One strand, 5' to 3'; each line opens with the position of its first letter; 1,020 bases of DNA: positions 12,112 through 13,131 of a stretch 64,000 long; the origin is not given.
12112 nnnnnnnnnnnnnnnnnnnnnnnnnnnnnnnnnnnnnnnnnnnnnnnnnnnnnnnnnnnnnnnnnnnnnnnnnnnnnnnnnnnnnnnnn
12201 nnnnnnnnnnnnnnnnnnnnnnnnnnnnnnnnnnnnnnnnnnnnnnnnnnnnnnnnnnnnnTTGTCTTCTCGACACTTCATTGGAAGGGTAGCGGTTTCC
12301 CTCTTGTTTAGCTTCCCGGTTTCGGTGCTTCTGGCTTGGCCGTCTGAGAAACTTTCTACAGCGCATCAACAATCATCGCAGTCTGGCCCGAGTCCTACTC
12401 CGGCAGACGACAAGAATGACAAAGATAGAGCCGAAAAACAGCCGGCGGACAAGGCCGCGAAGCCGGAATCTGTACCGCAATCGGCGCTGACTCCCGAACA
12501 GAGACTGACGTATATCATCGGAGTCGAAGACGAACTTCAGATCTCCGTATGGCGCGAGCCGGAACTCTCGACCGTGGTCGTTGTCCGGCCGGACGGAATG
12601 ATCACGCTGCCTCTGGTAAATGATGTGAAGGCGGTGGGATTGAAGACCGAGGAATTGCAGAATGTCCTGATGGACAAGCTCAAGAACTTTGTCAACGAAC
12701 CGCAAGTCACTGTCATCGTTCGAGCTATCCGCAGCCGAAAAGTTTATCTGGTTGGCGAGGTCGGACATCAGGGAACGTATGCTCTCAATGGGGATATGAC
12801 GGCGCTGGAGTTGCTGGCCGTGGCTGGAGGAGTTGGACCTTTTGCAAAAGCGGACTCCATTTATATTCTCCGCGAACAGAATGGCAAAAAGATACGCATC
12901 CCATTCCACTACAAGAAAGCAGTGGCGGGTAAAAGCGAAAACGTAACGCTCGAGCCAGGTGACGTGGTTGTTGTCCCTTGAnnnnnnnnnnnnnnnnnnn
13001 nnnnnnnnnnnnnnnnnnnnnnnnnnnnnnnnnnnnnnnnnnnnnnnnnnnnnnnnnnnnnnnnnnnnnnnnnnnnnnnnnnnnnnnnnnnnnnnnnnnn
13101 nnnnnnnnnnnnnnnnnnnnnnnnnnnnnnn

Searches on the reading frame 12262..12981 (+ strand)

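Call 23: search_protein_families(library=ncbifam, proteins=[window:12262-12981:+], max_evalue=1e-8)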
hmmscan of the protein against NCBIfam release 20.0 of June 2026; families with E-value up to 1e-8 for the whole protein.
window:12262-12981:+ (239 aa): 4 families
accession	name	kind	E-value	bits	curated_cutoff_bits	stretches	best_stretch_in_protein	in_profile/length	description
TIGR03027.2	pepcterm_export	equivalog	9.8e-42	142.5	180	1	83-239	2-165/169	XrtA/PEP-CTERM system exopolysaccharide export protein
NF041843.1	EpsY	equivalog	3.9e-33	114.4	320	1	78-238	47-210/211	exopolysaccharide export protein EpsY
TIGR03028.1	EpsE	equivalog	4e-22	78.7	262.65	1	84-238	2-159/239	polysaccharide export protein EpsE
NF011658.0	PRK15078.1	subfamily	2.5e-21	75.9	333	1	62-239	60-250/380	polysaccharide export protein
